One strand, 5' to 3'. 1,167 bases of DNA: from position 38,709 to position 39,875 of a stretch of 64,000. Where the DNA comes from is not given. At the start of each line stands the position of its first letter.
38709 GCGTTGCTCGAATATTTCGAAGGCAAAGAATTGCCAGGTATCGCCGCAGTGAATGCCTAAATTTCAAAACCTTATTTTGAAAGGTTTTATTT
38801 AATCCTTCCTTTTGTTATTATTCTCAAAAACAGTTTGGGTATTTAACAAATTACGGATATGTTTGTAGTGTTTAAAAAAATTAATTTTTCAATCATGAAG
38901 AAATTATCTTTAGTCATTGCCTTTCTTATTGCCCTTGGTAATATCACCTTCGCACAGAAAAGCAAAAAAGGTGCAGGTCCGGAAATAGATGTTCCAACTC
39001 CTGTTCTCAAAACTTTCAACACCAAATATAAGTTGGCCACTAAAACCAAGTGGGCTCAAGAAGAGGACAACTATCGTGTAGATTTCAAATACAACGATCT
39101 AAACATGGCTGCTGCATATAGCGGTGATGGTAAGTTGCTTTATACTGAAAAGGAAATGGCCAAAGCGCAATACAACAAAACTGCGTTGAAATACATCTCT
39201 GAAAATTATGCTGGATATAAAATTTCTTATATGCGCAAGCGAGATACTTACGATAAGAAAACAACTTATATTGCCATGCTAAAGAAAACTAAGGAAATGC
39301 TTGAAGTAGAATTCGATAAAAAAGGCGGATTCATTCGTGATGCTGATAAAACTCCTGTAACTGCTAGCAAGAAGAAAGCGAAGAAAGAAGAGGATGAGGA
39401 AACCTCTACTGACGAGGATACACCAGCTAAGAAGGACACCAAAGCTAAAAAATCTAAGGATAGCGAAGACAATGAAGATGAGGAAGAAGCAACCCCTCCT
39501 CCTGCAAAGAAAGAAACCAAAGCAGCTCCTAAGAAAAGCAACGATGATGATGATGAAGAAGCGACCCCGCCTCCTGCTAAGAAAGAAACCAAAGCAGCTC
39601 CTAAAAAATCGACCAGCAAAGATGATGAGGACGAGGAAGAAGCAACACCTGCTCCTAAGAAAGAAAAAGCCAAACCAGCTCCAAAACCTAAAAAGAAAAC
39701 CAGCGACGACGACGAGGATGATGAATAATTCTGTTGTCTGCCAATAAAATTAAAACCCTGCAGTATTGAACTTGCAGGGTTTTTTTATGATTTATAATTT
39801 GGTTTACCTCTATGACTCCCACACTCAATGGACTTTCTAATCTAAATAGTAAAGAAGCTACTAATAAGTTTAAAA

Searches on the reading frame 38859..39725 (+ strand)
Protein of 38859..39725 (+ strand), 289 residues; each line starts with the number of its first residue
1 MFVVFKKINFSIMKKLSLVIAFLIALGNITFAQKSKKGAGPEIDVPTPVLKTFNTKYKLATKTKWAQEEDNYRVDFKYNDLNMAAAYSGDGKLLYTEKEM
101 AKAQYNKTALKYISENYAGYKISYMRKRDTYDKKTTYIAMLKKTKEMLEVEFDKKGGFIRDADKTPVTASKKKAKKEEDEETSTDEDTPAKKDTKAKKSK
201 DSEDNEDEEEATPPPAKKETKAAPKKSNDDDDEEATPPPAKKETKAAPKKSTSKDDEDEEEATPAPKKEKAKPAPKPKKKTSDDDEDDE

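Call 3: search_protein_families(library=pfam, proteins=[window:38859-39725:+], max_evalue=1)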
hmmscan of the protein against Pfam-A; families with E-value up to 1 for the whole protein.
window:38859-39725:+ (289 aa): 1 family
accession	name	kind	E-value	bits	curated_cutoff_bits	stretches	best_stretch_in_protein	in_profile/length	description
PF11396.14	PepSY_like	-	0.012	16.4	28.3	1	71-159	2-82/83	Putative beta-lactamase-inhibitor-like, PepSY-like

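Call 4: search_protein_families(library=ncbifam, proteins=[window:38859-39725:+], max_evalue=1)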
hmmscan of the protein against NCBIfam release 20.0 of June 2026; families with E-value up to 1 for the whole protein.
window:38859-39725:+ (289 aa): 2 families
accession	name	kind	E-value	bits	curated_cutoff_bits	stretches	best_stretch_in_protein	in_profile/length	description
NF047351.1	lipase_YSIRK_Sa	exception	0.052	11.8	650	1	169-273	100-205/704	YSIRK-targeted triacylglycerol lipase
NF008975.0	PRK12323.1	equivalog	0.62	8.7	875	1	161-278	374-494/709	DNA polymerase III subunit gamma/tau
